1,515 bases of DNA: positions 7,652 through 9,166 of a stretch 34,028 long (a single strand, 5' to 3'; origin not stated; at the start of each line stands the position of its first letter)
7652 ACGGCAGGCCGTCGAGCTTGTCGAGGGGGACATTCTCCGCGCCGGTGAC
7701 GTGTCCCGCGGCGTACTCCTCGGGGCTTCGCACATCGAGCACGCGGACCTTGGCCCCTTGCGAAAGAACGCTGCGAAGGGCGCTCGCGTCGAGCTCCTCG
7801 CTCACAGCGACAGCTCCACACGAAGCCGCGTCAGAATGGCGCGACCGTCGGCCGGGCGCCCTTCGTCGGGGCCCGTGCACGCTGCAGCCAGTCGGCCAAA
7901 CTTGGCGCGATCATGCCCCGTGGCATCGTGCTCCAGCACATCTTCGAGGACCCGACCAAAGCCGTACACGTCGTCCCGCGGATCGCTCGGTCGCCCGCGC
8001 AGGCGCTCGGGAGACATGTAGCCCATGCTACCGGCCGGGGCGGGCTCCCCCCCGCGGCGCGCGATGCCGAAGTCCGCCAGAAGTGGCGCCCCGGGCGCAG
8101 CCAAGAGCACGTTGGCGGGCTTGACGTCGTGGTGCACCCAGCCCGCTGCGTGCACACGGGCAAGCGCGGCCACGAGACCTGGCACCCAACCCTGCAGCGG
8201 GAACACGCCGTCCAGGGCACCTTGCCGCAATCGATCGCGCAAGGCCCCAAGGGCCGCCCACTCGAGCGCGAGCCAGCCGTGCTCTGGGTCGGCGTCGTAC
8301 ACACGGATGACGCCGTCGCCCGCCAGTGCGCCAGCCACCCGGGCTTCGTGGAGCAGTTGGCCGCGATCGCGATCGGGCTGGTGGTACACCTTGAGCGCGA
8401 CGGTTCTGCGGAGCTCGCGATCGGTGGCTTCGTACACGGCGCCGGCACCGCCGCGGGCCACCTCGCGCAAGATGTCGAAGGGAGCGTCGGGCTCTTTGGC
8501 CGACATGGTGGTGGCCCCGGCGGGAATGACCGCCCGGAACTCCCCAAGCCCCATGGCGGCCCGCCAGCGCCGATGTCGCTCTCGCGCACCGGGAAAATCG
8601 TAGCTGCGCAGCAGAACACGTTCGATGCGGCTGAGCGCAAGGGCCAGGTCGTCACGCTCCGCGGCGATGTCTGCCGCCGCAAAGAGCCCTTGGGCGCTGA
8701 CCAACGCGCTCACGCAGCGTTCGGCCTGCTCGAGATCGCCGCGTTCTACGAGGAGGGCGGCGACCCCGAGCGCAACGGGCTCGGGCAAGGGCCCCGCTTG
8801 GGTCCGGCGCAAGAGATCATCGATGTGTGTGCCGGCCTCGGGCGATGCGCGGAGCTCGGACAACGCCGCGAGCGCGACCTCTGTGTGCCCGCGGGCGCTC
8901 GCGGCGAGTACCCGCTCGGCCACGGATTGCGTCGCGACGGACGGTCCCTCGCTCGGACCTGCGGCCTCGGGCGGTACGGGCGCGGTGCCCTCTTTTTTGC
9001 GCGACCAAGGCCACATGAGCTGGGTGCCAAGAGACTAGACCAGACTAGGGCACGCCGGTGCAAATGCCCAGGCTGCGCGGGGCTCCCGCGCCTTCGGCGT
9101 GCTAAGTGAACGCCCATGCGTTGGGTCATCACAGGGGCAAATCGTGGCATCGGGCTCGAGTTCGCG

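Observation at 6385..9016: Ser/Thr kinase translationally coupled to a rhodanese-ThiF E1-like enzyme with inverted domain order; a Grx-like gene overlaps its 3' end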

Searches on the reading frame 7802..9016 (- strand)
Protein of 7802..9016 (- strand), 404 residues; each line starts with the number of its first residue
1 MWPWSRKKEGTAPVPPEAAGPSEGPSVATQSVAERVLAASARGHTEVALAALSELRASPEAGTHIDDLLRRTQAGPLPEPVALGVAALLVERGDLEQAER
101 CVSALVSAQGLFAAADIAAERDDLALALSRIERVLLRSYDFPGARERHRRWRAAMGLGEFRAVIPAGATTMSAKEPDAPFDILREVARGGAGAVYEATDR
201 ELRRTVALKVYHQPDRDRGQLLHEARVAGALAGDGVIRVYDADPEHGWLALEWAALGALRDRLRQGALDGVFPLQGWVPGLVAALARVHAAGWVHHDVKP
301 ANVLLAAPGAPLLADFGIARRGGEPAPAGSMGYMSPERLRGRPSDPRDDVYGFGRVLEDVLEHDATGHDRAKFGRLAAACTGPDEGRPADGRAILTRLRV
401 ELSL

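Call 3: search_protein_families(library=pfam, proteins=[window:7802-9016:-], max_evalue=0.01)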
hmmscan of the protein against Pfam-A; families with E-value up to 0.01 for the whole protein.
window:7802-9016:- (404 aa): 2 families
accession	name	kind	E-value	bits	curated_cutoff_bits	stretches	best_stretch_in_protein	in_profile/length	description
PF00069.31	Pkinase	-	3.1e-24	86.2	31.7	1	182-362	3-192/263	Protein kinase domain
PF07714.23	PK_Tyr_Ser-Thr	-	4.4e-11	43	23.1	1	182-362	3-199/258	Protein tyrosine and serine/threonine kinase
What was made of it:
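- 7802..9016 (-): Hanks-type Ser/Thr kinase, 404 aa, of a small Polyangiales-type family. Pkinase 86 bits (call 3).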

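Call 14: search_protein_families(library=ncbifam, proteins=[window:7802-9016:-], max_evalue=0.01)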
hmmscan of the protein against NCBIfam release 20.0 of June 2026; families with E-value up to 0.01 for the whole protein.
window:7802-9016:- (404 aa): 14 families
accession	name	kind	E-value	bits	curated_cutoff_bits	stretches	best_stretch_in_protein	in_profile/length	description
NF033483.0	PknB_PASTA_kin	equivalog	7.1e-28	97.9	450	1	181-357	10-198/563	Stk1 family PASTA domain-containing Ser/Thr kinase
NF052427.1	StpK7MSMEG_1200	equivalog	5.7e-19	68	900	1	180-361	9-203/601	serine/threonine protein kinase StpK7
NF038150.1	lanthi_synth_IV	equivalog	2.9e-18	65.6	650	1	180-357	191-386/851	class IV lanthionine synthetase LanL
NF047741.1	antiphage_MADS6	equivalog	5e-14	51.7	460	2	277-324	304-351/612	methylation-associated defense system protein kinase MAD6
NF009651.0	PRK13184.1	equivalog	1.6e-12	46.2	839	1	179-241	3-69/932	serine/threonine-protein kinase PknD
NF053615.1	SerThrKinAfsKStmc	equivalog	5.5e-12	45.1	1300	1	178-368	13-210/809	protein serine/threonine kinase AfsK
NF033442.0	BREX_PglW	equivalog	4.5e-11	41.2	990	1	180-336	514-677/1391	BREX system serine/threonine kinase PglW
NF038151.1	lanthi_synth_III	equivalog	3.2e-08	32.4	575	1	280-357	344-419/833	class III lanthionine synthetase LanKC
TIGR03903.1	TOMM_kin_cyc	equivalog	4.9e-07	28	705.75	1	282-357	89-179/1267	TOMM system kinase/cyclase fusion protein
NF041408.1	XopAU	subfamily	2.6e-06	27.3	450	1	283-362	339-416/498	XopAU family type III secretion system effector serine/threonine kinase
NF058632.1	SerThrKinPrkT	equivalog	0.00016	20.8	280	0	281-310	126-155/322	serine/threonine protein kinase PrkT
NF043056.1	T4SS_LegK1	equivalog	0.00022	20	550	1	287-360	204-283/516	Dot/Icm T4SS effector kinase LegK1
TIGR03724.2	arch_bud32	equivalog_domain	0.00054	19.5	125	1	224-321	43-133/193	KEOPS complex kinase/ATPase Bud32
NF011463.0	PRK14879.1-4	equivalog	0.0042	16.5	188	1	222-319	66-160/237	Kae1-associated kinase Bud32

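Call 20: find_homologous_proteins(query=window:7805-9016:-, max_evalue=0.00001)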
Query window:7805-9016:- (404 aa): 2109 proteins with E <= 0.00001 among 8000 candidates; the best 120 are listed.
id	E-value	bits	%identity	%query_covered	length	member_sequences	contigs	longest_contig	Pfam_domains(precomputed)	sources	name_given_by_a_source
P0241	4.6e-258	874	100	100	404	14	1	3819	PF07714.24,PF00069.32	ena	-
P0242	1.9e-212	724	83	100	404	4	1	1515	PF07714.24,PF00069.32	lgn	-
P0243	2.6e-138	480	65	88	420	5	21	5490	PF07714.24,PF00069.32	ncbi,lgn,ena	-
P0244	5.2e-138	479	57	100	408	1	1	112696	PF07714.24,PF00069.32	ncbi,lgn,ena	-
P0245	1.1e-134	468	63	88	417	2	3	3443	PF07714.24,PF00069.32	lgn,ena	-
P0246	4.5e-134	466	62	88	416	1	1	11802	PF07714.24,PF00069.32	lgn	-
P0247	6.1e-133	462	57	99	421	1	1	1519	PF07714.24,PF00069.32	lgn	-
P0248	1.9e-131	457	57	100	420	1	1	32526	PF07714.24,PF00069.32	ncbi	-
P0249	9.1e-131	455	60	88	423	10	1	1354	PF07714.24,PF00069.32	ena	-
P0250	1.2e-130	455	62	88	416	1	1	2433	PF07714.24,PF00069.32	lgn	-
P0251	1.6e-130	454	56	100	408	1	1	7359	PF07714.24,PF00069.32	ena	-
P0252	2.2e-130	454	56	100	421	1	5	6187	PF07714.24,PF00069.32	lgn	-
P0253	5.1e-130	452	62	88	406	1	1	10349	PF07714.24,PF00069.32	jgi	jgi:serine/threonine-protein kinase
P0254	8.8e-130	452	60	88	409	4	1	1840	PF07714.24,PF00069.32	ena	-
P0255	1.6e-129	451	56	98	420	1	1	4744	PF07714.24,PF00069.32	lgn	-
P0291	1.4e-125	438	58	89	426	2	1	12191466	PF07714.24,PF00069.32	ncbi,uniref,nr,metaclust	ncbi:putative serine/threonine protein kinase [Labilithrix luteola]|uniref:Putative serine/threonine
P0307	1.2e-124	435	60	88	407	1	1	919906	PF07714.24,PF00069.32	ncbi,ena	-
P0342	3.5e-123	430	58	86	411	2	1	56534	PF07714.24,PF00069.32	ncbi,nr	ncbi:MAG: protein kinase [Labilithrix sp.]|nr:protein kinase [Labilithrix sp.]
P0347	7.3e-123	429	58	88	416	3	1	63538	PF07714.24,PF00069.32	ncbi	-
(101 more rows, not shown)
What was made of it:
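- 8555..8923 (-): Kinase N-terminal eight-helix (TPR-like) domain, residues 32-154. Weak TPR Pfam hits occur in some orthologues (call 20).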

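Call 22: find_related_loci(query=A2, collection=metagenome_contigs, flank=6000)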
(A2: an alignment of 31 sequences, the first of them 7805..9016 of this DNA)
Query A2 (404 aa) in metagenome_contigs; peptide patterns used: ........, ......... (x = any residue, [..] = any of these).
403 stretches matched a pattern; 339 encode a relative of the query (tblastn E <= 1e-3); the best 80 are kept; 80 distinct loci.
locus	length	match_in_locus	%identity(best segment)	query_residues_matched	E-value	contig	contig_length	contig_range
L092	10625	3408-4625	57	1-402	4e-138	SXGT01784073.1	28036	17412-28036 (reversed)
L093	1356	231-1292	64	48-402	1e-147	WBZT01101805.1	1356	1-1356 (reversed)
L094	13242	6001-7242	57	1-402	6e-135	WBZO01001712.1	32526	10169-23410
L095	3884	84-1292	55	7-402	2e-130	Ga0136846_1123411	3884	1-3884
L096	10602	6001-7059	60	49-402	4e-127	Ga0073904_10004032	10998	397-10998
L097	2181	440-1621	56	10-404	1e-134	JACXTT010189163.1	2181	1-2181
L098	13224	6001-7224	55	1-404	3e-126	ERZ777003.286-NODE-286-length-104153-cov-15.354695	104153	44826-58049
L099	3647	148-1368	53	1-401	4e-129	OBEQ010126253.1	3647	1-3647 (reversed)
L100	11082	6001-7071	58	45-401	2e-125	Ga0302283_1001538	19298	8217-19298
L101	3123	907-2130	56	1-404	4e-130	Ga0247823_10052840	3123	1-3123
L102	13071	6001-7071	58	45-401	2e-125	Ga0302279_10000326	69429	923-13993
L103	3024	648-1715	59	48-404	1e-129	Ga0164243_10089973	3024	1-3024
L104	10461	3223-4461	53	1-402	9e-125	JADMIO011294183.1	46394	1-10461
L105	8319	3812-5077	54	1-402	6e-124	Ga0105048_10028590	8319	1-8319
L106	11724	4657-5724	59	48-404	7e-124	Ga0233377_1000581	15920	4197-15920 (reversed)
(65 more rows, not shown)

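Call 27: find_encoding_contigs(protein=P0291, flank=8000, max_places=1)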
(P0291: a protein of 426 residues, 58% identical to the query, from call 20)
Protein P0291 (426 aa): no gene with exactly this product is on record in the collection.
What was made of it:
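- Tried and rejected: It could not be located in the contig index (call 27).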

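Call 28: find_encoding_contigs(protein=P0307, flank=8000, max_places=1)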
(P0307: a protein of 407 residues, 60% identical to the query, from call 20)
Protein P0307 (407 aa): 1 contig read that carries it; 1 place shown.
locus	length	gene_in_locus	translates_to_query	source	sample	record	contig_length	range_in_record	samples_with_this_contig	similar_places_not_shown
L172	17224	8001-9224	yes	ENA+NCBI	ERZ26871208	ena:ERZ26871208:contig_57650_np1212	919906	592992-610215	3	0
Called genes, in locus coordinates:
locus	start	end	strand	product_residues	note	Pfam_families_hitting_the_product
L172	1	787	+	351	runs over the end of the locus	PF00753:Lactamase_B, PF12706:Lactamase_B_2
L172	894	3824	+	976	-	PF13428:TPR_14 (faint), PF14559:TPR_19 (weak)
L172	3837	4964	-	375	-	PF00437:T2SSE, PF13401:AAA_22 (faint)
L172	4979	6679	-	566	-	PF05157:MshEN, PF00437:T2SSE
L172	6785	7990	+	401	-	PF00498:FHA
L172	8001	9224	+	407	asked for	PF00069:Pkinase, PF07714:PK_Tyr_Ser-Thr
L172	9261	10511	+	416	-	PF00581:Rhodanese, PF00899:ThiF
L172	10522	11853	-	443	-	PF08291:Peptidase_M15_3 (weak), PF05951:Peptidase_M15_2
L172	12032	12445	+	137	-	-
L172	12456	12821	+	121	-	-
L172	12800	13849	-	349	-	PF04166:PdxA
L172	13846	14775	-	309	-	PF00486:Trans_reg_C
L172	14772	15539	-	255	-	PF00132:Hexapep (faint), PF25084:LbH_EIF2B (faint), PF25087:GMPPB_C (faint), PF13720:Acetyltransf_11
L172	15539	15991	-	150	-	PF07977:FabA, PF22818:ApeI-like, PF13279:4HBT_2 (weak)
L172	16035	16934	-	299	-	PF25087:GMPPB_C (faint), PF25084:LbH_EIF2B (faint), PF14602:Hexapep_2 (faint), PF00132:Hexapep (weak)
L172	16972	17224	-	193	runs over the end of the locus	PF03938:OmpH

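Call 29: find_encoding_contigs(protein=P0347, flank=8000, max_places=1)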
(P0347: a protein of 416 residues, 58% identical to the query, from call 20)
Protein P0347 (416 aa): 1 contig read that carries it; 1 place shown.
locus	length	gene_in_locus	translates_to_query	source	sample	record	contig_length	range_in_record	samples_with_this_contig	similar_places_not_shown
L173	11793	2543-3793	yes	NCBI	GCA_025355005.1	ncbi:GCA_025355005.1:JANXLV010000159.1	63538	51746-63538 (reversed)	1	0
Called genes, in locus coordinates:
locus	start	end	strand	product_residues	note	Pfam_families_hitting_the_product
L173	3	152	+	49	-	?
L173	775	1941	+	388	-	PF00498:FHA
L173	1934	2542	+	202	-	-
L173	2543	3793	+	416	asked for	PF00069:Pkinase, PF07714:PK_Tyr_Ser-Thr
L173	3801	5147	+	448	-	PF00202:Aminotran_3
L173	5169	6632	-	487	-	PF00773:RNB, PF18614:RNase_II_C_S1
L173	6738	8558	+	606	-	PF00656:Peptidase_C14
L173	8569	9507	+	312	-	-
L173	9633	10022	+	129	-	PF08281:Sigma70_r4_2 (weak), PF04545:Sigma70_r4 (weak)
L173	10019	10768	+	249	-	-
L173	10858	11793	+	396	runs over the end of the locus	PF00581:Rhodanese, PF00899:ThiF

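Call 43: predict_structure(alignment_id=A2)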
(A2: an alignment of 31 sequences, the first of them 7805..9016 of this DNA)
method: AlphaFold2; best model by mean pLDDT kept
length: 404 residues; sequences in the alignment: 31
mean_pLDDT: 84.6   pTM: 0.67
mean pLDDT of the five models: 84.6, 83.0, 81.4, 76.8, 76.2
residues with pLDDT >= 90: 202; 70-90: 148; 50-70: 14; < 50: 40
segments of 3 or more residues with pLDDT < 50: 4-27, 159-171
pLDDT, mean of each block of 10 residues (from residue 1): 42 41 50 85 84 81 85 83 91 91 90 95 95 86 85 76 43 59 84 87 90 86 90 92 88 93 92 94 97 96 93 94 85 87 96 98 93 96 96 96 86
secondary structure, 60 per line:
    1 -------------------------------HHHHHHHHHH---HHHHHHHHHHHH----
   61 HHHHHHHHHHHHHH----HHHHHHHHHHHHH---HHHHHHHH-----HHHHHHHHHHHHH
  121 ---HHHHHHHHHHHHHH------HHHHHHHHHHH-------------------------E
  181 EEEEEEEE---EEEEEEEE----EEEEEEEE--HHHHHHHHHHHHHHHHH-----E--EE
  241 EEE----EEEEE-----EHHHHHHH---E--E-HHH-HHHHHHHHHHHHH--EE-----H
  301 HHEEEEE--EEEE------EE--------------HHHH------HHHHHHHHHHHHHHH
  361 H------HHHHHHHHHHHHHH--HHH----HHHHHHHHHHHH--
elements in order: H32-41 H45-56 H61-74 H79-91 H95-102 H108-120 H124-137 H144-154 E180-188 E192-199 E204-211 H214-230 E239-243 E248-252 H259-265 H278-290 E303-307 E310-313 H336-339 H346-361 H368-381 H391-402
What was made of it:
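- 8555..8923 (-): AF2 model, block pLDDT 81-95 (call 43).
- Closest known: PknB-type Hanks Ser/Thr kinases paired with FHA-domain proteins. Different: No transmembrane or PASTA segment was detected by Pfam, NCBIfam or in the AF2 model (calls 3, 14, 43).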

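Call 47: fold_search(model_id=the predicted structure, library=pdb)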
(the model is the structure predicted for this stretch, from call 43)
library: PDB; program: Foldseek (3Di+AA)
matches with E <= 10: 2000; with E <= 0.001: 1970
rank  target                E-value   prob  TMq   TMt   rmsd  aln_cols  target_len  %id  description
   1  6b2q_B                5.6e-11  1.00  0.46  0.68   6.0       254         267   26  Dual Inhibition of the Essential Protein Kinases A and B in Mycobacterium tuberculosis (released 2018-02-14)
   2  1o6y                  8.4e-11  1.00  0.46  0.70   5.2       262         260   26  Catalytic domain of PknB kinase from Mycobacterium tuberculosis (released 2003-01-30)
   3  3d7u_A                8.4e-11  1.00  0.45  0.68   6.1       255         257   18  Structural basis for the recognition of c-Src by its inactivator Csk (released 2008-08-05)
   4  5zan                  9.3e-11  1.00  0.45  0.69   6.0       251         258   24  Crystal Structure of Aurora-A in complex with a new Quinazoline inhibitor (released 2019-02-13)
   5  2x6d                  9.8e-11  1.00  0.45  0.70   6.0       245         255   24  Aurora-A bound to an inhibitor (released 2010-07-07)
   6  8w3x_A                1.1e-10  1.00  0.45  0.61   4.7       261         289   23  Crystal structure of IRAK4 in complex with compound 6 (released 2024-05-01)
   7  2hk5                  1.1e-10  1.00  0.48  0.69   7.9       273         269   20  Hck Kinase in Complex with Lck targetted Inhibitor PG-1009247 (released 2006-09-05)
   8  1mru_B                1.1e-10  1.00  0.46  0.67   5.8       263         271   27  Intracellular Ser/Thr protein kinase domain of Mycobacterium tuberculosis PknB. (released 2003-02-11)
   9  6vpi                  1.3e-10  1.00  0.43  0.61   9.6       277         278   22  TPX2 residues 7-20 fused to Aurora A residues 116-389 C247V + D256N + C319V triple mutant disulfide homodimer in complex (released 2020-08-05)
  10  5os5                  1.4e-10  1.00  0.45  0.66   6.1       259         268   23  Crystal structure of Aurora-A kinase in complex with an allosterically binding fragment (released 2017-11-01)
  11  3ha6_A                1.5e-10  1.00  0.45  0.66   6.0       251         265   24  Crystal structure of aurora A in complex with TPX2 and compound 10 (released 2009-08-04)
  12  5osd                  1.5e-10  1.00  0.45  0.67   6.1       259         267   23  Crystal structure of Aurora-A kinase in complex with an allosterically binding fragment (released 2017-11-01)
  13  5os2                  2.0e-10  1.00  0.46  0.69   6.1       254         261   24  Crystal structure of Aurora-A kinase in complex with an allosterically binding fragment (released 2017-11-01)
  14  6r49                  2.1e-10  1.00  0.45  0.68   6.0       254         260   24  Aurora-A in complex with shape-diverse fragment 39 (released 2019-05-08)
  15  7uir_B                2.1e-10  1.00  0.43  0.64   5.9       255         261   23  Cocrystal structure of human CaMKII-alpha (CAMK2A)kinase domain and Tiam1 in complex with ATP (released 2022-04-06)
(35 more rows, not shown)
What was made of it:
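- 7802..9016 (-): The fold is PknB-like (call 47).
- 7805..8479 (-): Kinase catalytic domain, residues 180-404. Calls 3, 43, 47.
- On Hanks-type (eukaryotic-like) Ser/Thr protein kinase: Foldseek top hits are PknB (call 47).
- Checked: Kinase structure: the AF2 model (pLDDT 84.6) has eight helices at residues 32-154, a disordered linker at 155-178, and a PknB-like kinase domain at 180-404 (calls 43, 47).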

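Call 60: find_encoding_contigs(protein=P0246, flank=8000, max_places=1)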
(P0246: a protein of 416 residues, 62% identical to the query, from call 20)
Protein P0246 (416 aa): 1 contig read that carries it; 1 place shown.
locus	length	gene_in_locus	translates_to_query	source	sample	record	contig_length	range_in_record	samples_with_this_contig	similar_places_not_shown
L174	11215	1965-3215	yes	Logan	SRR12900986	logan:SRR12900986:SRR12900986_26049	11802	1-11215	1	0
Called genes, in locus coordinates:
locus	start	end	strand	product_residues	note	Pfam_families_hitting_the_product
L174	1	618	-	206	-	?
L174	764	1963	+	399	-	PF00498:FHA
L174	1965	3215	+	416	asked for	PF00069:Pkinase, PF07714:PK_Tyr_Ser-Thr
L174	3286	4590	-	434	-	PF05951:Peptidase_M15_2, PF08291:Peptidase_M15_3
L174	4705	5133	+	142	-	-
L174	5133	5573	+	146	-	PF02580:Tyr_Deacylase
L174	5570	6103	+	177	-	-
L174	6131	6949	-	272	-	-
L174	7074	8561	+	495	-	-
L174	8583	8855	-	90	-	-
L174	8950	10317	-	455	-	PF05193:Peptidase_M16_C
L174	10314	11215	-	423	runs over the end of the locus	PF00675:Peptidase_M16, PF05193:Peptidase_M16_C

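Call 61: find_encoding_contigs(protein=P0243, flank=8000, max_places=2)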
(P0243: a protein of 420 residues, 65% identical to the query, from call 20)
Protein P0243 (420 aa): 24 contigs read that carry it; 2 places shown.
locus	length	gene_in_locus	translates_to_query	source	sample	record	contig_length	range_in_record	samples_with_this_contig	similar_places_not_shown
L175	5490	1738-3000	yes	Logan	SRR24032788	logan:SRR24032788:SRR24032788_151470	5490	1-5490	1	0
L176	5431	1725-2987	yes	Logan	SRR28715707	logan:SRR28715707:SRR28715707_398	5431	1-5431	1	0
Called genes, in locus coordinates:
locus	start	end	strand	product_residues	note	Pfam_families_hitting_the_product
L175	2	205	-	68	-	?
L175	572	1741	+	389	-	PF00498:FHA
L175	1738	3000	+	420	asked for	PF00069:Pkinase, PF07714:PK_Tyr_Ser-Thr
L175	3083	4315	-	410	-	PF05951:Peptidase_M15_2, PF08291:Peptidase_M15_3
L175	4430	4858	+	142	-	-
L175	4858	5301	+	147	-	PF02580:Tyr_Deacylase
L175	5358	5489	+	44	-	?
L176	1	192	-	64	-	?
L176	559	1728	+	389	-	PF00498:FHA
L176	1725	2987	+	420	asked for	PF00069:Pkinase, PF07714:PK_Tyr_Ser-Thr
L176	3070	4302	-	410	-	PF05951:Peptidase_M15_2, PF08291:Peptidase_M15_3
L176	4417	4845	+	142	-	-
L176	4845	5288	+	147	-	PF02580:Tyr_Deacylase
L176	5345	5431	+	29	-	?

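Call 77: find_encoding_contigs(protein=P0342, flank=6000, max_places=1)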
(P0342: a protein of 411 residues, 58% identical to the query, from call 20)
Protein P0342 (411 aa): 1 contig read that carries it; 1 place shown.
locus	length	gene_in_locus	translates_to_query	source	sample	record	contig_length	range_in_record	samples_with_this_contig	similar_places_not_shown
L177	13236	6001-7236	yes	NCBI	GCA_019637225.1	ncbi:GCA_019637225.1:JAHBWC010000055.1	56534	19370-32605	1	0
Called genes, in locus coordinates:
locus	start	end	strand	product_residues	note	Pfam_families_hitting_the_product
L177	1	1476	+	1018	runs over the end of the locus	PF13432:TPR_16 (weak), PF14559:TPR_19 (weak)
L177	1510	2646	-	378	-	PF00437:T2SSE, PF25199:nSTAND_NTPase5 (faint)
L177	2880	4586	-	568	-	PF05157:MshEN, PF00437:T2SSE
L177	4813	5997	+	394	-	PF00498:FHA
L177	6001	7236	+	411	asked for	PF00069:Pkinase, PF07714:PK_Tyr_Ser-Thr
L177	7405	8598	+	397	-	PF00581:Rhodanese, PF00899:ThiF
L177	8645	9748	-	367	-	PF00092:VWA (weak), PF25106:VWA_4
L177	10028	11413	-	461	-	PF08291:Peptidase_M15_3, PF05951:Peptidase_M15_2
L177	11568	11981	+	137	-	-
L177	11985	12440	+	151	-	PF02580:Tyr_Deacylase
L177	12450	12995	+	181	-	-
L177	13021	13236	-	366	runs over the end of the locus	PF04166:PdxA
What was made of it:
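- The block is present in a named Labilithrix sp. MAG (call 77) and in L172 (call 28).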
